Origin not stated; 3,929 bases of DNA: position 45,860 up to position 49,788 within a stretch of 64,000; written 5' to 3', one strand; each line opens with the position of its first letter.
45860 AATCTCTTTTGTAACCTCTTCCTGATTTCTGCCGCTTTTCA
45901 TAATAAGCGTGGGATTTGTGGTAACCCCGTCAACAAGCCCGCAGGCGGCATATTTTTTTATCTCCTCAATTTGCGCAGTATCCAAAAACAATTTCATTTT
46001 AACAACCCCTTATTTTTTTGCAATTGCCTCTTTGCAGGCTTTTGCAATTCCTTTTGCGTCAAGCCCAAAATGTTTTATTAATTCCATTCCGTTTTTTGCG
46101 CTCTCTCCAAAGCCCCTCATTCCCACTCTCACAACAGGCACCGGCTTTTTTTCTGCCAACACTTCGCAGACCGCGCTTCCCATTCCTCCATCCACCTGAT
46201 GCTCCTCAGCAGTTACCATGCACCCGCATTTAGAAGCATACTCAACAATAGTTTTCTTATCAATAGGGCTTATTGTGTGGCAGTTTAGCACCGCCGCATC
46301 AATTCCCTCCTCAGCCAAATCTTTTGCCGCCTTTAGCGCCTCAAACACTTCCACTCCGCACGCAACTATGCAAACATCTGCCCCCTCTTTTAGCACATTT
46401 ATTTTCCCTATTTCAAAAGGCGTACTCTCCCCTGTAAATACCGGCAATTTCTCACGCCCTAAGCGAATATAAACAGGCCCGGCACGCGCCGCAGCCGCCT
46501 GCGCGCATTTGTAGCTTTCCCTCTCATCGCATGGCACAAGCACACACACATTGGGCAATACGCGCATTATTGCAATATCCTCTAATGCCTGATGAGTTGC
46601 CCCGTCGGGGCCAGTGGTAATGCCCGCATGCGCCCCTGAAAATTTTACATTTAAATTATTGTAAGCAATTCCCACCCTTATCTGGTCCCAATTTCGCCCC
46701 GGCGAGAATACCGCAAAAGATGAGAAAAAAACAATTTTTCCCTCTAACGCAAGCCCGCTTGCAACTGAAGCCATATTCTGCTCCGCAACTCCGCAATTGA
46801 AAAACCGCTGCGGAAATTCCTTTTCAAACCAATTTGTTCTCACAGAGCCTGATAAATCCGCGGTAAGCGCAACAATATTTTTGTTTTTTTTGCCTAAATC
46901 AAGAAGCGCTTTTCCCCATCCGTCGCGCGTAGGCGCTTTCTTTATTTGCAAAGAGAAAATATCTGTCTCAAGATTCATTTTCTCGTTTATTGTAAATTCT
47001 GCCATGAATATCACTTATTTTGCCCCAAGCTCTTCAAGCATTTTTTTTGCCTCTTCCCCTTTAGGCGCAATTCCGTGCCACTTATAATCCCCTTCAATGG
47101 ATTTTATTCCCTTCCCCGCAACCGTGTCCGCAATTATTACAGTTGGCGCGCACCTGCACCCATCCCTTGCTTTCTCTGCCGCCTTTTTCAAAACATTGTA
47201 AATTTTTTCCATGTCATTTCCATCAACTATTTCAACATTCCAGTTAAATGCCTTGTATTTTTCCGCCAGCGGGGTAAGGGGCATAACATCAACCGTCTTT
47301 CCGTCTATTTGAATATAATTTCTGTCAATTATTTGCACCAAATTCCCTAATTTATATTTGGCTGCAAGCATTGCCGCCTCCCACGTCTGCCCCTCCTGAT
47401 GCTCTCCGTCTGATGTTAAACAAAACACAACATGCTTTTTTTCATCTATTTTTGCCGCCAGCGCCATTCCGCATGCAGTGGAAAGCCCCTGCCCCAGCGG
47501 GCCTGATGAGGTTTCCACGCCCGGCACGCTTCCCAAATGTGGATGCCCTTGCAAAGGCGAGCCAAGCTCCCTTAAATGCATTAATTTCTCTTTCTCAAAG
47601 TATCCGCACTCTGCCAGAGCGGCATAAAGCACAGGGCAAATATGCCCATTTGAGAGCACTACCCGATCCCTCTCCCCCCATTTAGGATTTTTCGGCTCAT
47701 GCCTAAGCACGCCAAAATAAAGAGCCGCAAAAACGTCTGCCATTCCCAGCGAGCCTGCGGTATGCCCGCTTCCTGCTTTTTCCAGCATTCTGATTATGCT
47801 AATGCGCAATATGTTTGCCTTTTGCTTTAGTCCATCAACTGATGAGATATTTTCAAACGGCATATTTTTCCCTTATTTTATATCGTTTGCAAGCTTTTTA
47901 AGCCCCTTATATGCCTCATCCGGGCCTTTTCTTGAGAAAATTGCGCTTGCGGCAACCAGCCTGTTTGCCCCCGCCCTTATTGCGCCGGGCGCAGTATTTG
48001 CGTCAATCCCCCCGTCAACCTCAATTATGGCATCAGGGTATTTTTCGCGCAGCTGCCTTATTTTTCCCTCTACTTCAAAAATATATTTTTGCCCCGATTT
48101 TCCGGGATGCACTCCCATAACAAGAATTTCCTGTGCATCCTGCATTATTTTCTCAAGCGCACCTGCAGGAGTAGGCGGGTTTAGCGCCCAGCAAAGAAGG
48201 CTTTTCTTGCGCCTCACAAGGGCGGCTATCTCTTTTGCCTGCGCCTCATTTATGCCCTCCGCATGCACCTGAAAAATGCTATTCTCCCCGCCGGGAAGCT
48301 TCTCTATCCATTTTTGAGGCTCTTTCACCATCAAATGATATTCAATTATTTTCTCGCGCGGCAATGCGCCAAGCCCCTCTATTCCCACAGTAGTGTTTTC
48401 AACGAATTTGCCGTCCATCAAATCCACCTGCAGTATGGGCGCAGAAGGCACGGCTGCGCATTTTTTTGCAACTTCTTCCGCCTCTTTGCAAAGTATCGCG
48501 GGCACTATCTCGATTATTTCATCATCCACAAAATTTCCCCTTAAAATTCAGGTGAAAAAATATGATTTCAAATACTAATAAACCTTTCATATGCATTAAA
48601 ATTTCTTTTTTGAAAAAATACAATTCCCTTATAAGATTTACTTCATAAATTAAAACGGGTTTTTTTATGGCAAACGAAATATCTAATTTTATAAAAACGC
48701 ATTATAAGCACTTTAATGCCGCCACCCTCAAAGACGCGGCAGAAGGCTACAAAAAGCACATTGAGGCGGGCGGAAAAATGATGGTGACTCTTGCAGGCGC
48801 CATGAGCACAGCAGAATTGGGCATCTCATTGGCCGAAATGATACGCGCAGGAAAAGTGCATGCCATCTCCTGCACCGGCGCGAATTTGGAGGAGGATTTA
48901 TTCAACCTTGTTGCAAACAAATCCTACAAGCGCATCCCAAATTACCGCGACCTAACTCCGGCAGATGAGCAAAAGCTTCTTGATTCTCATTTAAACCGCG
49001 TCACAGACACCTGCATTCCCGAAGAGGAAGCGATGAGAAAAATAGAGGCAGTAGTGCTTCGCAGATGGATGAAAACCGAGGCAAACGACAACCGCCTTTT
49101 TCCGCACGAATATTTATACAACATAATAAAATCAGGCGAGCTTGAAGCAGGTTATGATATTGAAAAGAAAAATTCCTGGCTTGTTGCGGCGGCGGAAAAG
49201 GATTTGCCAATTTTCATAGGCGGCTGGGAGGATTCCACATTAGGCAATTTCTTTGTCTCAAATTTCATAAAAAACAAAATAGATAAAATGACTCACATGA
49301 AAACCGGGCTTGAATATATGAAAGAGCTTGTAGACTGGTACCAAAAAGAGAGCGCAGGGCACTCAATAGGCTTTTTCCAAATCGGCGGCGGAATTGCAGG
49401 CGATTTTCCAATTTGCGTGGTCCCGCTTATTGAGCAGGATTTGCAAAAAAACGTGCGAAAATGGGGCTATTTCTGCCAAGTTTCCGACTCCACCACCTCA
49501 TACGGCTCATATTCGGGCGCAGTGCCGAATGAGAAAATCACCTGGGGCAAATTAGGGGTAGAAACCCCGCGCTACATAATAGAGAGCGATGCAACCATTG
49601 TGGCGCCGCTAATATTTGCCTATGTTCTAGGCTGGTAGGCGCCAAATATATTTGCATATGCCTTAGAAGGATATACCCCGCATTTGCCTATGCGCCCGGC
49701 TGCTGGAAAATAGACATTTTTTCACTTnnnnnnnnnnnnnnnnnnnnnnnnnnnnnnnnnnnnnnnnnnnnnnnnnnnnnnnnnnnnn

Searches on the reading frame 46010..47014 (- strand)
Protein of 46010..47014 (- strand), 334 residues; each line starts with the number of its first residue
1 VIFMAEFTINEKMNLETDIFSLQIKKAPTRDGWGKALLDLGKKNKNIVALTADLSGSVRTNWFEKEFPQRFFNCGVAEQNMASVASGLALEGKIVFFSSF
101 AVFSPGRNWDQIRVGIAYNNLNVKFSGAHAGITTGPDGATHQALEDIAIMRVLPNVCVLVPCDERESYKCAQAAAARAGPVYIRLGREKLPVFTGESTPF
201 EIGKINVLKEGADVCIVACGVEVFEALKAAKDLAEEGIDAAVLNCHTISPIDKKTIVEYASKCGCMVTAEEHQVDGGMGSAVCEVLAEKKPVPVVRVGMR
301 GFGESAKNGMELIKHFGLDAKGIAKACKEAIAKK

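Call 52: search_protein_families(library=pfam, proteins=[window:46010-47014:-], max_evalue=0.001)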
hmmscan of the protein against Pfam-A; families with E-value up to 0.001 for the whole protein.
window:46010-47014:- (334 aa): 4 families
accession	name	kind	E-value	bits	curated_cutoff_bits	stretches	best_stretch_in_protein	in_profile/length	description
PF02779.29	Transket_pyr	-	1.2e-42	145.9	27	1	26-191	2-173/174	Transketolase, pyrimidine binding domain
PF02780.25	Transketolase_C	-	2e-31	108.9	25.9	1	203-323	1-124/124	Transketolase, C-terminal domain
PF22613.1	Transketolase_C_1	-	2.5e-08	34.6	27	1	210-319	10-113/113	Transketolase-like TK C-terminal domain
PF17147.9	PFOR_II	-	0.00012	22.8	27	1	212-289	1-81/102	Pyruvate:ferredoxin oxidoreductase core domain II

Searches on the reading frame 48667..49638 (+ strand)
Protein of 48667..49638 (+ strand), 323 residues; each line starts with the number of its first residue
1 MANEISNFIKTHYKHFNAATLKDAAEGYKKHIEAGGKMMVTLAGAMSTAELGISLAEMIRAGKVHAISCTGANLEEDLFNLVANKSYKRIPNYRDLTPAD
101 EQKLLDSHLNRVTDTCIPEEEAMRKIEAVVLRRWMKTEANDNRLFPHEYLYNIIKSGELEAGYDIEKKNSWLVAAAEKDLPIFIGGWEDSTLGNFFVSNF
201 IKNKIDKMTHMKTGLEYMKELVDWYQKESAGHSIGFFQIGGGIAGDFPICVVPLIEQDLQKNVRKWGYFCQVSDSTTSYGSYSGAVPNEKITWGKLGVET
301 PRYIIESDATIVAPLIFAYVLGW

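Call 52: search_protein_families(library=pfam, proteins=[window:48667-49638:+], max_evalue=0.001)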
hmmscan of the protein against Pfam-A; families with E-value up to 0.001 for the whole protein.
window:48667-49638:+ (323 aa): 1 family
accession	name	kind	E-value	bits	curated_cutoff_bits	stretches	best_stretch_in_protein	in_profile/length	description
PF01916.23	DS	-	1.7e-41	142.8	27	1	15-319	10-287/288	Deoxyhypusine synthase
